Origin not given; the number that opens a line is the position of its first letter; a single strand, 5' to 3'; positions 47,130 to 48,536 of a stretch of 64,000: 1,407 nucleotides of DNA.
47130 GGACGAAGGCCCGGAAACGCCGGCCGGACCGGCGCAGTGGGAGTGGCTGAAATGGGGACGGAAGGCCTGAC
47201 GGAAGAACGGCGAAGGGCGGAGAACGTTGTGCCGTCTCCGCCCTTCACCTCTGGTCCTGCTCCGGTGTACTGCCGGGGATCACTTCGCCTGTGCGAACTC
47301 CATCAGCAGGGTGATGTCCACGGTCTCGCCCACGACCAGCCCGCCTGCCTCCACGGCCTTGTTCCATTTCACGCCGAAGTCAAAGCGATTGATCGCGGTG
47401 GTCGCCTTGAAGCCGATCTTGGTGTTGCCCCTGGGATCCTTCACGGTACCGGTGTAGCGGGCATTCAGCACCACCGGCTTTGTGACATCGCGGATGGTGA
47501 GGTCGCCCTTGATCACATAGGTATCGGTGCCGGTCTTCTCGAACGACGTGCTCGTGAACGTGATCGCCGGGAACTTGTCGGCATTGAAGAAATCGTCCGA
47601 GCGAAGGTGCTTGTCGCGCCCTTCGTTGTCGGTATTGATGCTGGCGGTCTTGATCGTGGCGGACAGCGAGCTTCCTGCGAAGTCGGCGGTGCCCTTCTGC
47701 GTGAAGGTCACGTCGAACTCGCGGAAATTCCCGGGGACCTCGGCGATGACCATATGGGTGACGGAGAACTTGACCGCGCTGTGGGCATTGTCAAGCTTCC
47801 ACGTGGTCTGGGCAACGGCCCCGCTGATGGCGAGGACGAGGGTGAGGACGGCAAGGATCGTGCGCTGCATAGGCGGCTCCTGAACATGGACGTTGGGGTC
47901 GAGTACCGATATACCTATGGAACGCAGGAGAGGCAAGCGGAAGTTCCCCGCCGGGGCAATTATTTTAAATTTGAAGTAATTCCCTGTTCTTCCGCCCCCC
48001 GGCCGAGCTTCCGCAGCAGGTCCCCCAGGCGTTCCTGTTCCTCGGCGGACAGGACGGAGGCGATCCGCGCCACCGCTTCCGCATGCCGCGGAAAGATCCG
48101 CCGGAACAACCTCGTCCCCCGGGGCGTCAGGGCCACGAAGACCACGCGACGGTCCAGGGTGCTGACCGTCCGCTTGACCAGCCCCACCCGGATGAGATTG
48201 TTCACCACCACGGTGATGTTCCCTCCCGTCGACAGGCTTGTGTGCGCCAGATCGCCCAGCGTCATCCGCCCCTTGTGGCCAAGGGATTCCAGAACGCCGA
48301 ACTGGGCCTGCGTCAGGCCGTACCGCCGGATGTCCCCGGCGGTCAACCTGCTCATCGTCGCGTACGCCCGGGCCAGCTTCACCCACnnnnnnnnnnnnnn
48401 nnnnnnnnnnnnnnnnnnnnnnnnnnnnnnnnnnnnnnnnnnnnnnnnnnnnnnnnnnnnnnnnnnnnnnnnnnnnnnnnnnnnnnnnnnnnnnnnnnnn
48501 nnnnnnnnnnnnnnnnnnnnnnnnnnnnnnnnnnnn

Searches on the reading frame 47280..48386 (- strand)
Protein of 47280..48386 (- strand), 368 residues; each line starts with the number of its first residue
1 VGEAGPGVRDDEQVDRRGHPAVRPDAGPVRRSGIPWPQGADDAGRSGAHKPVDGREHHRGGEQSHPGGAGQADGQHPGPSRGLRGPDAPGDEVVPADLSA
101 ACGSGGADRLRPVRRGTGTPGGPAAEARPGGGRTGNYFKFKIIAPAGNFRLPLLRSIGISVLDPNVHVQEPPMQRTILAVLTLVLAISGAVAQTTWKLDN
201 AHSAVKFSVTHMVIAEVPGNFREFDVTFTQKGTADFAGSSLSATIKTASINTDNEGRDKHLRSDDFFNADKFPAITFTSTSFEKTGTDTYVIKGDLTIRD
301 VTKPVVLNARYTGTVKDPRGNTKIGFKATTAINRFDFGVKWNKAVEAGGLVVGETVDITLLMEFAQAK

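Call 26: search_protein_families(library=pfam, proteins=[window:47280-48386:-], max_evalue=0.001)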
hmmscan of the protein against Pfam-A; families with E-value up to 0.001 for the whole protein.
window:47280-48386:- (368 aa): 1 family
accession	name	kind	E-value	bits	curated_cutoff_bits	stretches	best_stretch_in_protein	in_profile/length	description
PF04264.18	YceI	-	5.4e-47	160.4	23.7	1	196-364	1-150/150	YceI-like domain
